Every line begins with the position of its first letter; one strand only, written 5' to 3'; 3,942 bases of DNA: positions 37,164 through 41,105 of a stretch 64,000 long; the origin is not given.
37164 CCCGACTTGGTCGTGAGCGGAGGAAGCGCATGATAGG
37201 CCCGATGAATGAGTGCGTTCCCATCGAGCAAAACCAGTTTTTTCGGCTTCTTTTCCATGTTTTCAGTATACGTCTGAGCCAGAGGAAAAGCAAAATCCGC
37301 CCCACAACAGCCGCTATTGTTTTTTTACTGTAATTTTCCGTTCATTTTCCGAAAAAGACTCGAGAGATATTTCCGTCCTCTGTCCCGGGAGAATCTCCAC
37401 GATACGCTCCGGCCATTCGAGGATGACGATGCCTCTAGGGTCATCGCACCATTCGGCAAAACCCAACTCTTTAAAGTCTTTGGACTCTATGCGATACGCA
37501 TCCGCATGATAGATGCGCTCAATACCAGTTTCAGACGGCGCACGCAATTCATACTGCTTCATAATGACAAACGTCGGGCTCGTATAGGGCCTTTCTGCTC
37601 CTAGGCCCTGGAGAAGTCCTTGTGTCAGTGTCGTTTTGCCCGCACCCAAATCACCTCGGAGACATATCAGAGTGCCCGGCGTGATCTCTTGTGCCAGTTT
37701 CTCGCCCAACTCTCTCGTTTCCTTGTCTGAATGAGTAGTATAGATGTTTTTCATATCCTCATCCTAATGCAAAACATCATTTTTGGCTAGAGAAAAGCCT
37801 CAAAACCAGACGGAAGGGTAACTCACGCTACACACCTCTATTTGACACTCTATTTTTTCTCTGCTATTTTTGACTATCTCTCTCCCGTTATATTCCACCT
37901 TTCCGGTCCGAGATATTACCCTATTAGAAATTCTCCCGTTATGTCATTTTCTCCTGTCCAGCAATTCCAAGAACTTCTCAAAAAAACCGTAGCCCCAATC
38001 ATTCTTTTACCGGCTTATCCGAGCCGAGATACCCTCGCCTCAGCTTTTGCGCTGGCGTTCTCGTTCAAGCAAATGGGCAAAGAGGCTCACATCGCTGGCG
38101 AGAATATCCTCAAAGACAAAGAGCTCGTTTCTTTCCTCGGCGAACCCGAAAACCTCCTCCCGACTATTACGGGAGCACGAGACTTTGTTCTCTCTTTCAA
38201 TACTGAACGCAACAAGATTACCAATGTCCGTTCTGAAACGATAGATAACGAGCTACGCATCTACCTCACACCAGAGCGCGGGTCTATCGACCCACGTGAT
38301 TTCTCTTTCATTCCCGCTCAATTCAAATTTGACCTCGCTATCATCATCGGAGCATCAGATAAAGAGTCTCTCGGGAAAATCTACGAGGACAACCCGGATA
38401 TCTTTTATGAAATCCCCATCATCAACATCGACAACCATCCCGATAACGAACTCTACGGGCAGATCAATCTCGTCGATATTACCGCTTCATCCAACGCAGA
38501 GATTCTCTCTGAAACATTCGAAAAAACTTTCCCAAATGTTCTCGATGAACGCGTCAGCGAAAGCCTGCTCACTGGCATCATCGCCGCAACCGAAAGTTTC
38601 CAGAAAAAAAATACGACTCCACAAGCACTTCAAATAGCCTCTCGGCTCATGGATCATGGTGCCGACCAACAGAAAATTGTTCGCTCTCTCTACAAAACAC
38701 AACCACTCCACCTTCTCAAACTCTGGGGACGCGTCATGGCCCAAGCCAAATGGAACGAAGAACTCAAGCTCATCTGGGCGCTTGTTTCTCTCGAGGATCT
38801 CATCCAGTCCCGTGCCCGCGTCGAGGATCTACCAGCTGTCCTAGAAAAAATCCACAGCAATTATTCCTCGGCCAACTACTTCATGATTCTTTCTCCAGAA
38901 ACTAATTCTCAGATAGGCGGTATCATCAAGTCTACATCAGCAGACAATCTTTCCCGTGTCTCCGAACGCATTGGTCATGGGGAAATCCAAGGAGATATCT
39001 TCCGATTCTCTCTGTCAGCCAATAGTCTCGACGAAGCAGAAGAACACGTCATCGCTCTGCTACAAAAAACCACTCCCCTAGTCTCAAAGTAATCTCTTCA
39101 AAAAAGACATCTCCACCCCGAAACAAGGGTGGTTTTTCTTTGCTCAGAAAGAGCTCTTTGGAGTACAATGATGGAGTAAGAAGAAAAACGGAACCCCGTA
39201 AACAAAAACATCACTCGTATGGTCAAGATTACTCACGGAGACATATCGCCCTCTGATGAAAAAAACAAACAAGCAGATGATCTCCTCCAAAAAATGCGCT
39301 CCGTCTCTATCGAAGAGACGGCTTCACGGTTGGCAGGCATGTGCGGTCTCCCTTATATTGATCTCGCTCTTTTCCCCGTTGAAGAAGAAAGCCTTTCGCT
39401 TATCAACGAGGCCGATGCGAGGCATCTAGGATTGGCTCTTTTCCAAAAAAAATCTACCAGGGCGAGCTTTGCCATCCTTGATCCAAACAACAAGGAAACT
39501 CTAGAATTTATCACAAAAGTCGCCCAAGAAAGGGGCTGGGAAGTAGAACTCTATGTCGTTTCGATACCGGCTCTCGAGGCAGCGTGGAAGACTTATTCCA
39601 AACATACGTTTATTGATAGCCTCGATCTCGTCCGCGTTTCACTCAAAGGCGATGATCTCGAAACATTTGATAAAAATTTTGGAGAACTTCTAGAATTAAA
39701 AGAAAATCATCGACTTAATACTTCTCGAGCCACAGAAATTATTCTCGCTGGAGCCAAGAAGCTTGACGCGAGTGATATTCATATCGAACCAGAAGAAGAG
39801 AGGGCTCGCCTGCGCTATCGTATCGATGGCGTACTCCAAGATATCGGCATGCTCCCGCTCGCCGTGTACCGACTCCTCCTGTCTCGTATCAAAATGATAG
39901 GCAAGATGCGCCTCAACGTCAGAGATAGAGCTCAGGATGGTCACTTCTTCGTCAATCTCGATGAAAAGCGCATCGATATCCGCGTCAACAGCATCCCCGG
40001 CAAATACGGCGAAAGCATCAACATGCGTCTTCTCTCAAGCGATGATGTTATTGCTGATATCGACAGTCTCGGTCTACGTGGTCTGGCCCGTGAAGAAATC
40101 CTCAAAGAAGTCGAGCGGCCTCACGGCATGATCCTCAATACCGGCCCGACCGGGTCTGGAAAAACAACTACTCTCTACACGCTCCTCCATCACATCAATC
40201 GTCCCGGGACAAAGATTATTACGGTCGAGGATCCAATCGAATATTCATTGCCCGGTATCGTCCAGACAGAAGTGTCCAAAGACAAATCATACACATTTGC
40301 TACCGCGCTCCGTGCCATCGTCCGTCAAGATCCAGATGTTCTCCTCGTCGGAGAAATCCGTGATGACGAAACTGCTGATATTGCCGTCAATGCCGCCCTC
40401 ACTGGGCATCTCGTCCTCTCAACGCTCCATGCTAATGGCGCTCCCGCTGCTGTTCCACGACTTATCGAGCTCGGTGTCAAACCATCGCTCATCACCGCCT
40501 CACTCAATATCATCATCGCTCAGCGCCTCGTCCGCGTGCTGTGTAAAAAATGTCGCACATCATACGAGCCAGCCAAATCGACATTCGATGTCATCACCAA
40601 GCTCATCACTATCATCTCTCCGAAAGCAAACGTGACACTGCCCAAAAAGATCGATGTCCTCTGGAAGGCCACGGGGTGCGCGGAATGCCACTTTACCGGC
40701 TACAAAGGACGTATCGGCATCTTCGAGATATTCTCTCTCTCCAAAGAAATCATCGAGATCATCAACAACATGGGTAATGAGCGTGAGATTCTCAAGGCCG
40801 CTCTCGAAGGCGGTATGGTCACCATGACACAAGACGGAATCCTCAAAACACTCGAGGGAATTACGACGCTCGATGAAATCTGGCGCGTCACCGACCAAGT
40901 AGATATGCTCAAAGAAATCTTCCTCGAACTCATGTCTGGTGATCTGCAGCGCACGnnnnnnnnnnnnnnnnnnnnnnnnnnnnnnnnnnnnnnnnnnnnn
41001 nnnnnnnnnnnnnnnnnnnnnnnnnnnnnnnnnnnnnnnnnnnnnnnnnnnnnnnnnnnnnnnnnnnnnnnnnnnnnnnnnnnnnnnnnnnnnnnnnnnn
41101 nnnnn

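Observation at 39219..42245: GspE/PilB ATPase with a complete internal duplication (two Walker A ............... cores, two Zn-tetracysteine motifs)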

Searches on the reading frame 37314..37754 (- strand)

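Call 10: search_protein_families(library=pfam, proteins=[window:37314-37754:-], max_evalue=0.0001)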
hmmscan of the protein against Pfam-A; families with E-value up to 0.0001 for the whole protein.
window:37314-37754:- (146 aa): 1 family
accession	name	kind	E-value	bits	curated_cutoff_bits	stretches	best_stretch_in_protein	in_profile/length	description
PF02367.23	TsaE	-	3.7e-37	127.6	26.6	1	8-141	2-128/128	Threonylcarbamoyl adenosine biosynthesis protein TsaE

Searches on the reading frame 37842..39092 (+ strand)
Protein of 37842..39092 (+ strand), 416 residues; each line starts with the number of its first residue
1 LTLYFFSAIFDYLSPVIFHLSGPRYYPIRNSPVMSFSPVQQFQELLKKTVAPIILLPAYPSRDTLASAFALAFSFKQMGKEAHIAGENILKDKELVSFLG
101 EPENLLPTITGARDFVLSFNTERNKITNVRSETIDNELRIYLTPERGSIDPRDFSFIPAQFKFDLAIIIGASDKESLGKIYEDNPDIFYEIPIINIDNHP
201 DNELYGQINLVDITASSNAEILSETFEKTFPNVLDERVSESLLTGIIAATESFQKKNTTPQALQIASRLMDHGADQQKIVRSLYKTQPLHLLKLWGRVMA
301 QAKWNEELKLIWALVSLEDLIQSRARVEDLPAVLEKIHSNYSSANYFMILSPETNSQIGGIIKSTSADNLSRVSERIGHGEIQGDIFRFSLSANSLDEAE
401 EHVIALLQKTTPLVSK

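Call 10: search_protein_families(library=pfam, proteins=[window:37842-39092:+], max_evalue=0.0001)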
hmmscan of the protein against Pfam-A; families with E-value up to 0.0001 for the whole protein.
window:37842-39092:+ (416 aa): 0 families

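Call 48: search_protein_families(library=ncbifam, proteins=[window:37842-39092:+], max_evalue=0.001)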
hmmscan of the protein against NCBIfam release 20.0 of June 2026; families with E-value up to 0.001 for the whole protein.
window:37842-39092:+ (416 aa): 1 family
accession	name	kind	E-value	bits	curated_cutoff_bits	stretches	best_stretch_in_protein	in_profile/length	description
NF053633.1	OlncasPapPhNrnA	equivalog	8.8e-10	38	350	1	164-326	80-237/317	bifunctional oligoribonuclease/PAP phosphatase NrnA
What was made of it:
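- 37842..39092 (+): Conserved upstream neighbour: degenerate DHH/NrnA-like protein (416 aa by the longest ORF). NCBIfam NrnA 38 bits versus cutoff 350 (call 48).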

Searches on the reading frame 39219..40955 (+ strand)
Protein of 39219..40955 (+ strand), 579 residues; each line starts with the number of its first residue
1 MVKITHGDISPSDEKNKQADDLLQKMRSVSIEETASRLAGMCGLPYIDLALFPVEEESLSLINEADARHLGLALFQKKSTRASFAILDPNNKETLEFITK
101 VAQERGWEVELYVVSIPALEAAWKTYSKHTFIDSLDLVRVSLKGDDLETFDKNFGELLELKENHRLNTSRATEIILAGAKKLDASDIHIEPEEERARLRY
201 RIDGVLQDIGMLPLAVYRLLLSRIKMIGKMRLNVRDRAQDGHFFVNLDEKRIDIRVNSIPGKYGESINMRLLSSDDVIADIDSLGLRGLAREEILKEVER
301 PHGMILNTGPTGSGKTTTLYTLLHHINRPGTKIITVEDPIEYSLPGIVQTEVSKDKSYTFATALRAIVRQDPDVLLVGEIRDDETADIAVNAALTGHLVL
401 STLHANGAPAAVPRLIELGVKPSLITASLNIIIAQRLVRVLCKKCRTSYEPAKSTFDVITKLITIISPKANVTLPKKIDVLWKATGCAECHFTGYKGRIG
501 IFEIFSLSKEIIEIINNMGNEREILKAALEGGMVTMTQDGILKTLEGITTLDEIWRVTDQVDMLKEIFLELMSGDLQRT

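Call 11: search_solved_structures(query=window:39219-40955:+, max_evalue=1e-20, show_alignments=2)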
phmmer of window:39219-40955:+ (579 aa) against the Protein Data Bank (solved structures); distinct sequences matched with E-value up to 1e-20: 22.
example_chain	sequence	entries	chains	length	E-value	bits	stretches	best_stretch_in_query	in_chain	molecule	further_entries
6olj_C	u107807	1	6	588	8.4e-102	344.5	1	19-559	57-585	Type IV pilus biogenesis ATPase PilB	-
5tsg_B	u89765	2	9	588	9.4e-102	344.4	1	19-559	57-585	Type IV pilus biogenesis ATPase PilB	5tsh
5zfr_A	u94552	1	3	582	2.8e-99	336.2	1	24-559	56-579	Type IV pilus biogenesis ATPase PilB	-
3jc8_Ba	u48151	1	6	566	7.1e-95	321.7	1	27-555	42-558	Type IV-A pilus assembly ATPase PilB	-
4ksr_A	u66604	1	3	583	5.3e-90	305.6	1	174-561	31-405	Type II secretion system protein E, Hemolysin-coregulated protein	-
4kss_A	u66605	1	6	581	7.3e-90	305.1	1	174-560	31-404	Type II secretion system protein E, hemolysin-coregulated protein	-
4pht_A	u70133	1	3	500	1.2e-89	304.4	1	173-559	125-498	General secretory pathway protein E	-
1p9r_A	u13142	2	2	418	3.7e-89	302.8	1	173-556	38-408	General secretion pathway protein E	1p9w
6f8l_G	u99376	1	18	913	1e-87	298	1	20-558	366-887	Type IV pilus assembly protein PilF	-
6ejf_A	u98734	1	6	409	3.2e-84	286.5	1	179-558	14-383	Type IV pilus assembly protein PilF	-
5oiu_A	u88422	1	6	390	3.8e-84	286.3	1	176-556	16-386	Type IV pilus assembly protein PilF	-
5it5_F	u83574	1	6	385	4.3e-84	286.1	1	179-556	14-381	ATP binding motif-containing protein PilF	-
5fl3_A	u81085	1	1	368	1.2e-32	116.3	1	180-444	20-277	PILI RETRACTION PROTEIN PILT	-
2ewv_A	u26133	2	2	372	3e-30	108.4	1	177-418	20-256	twitching motility protein PilT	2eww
2gsz_A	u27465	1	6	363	4.5e-30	107.8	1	179-418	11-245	twitching motility protein PilT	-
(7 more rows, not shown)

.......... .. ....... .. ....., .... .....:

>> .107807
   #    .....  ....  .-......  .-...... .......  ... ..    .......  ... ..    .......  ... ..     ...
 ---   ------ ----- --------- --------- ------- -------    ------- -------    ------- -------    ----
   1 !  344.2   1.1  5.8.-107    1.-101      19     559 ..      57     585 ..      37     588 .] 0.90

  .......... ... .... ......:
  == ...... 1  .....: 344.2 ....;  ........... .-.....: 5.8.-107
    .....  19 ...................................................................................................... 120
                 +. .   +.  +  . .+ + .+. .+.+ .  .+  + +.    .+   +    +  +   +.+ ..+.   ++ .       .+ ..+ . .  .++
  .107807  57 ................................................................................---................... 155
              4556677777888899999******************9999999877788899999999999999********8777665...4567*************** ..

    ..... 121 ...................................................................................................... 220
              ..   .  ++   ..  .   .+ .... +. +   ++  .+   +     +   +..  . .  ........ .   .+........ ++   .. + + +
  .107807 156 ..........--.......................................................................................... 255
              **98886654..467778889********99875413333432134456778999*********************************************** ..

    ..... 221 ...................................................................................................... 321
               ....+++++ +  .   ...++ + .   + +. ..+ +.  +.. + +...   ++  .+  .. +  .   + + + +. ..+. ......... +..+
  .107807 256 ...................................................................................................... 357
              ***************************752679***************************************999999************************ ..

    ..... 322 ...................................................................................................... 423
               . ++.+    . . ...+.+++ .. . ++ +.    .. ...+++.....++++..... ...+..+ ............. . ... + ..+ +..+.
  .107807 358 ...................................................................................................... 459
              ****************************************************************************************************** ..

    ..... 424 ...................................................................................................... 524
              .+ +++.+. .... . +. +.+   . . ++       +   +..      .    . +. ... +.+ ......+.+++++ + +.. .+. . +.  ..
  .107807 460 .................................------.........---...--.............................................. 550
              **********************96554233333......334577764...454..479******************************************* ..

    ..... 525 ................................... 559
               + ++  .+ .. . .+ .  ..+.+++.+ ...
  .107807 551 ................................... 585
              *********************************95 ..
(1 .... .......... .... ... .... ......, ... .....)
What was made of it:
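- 39345..39572 (+): N1 / MshEN-like domain (res 43-118), present once per chain. Half 1 aligns to full-length Geobacter PilB from its N1 onwards (call 11).
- Closest known: PilB, the type IVa pilus extension ATPase. Same: Half 1 aligns over an entire PilB including N1 (call 11).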
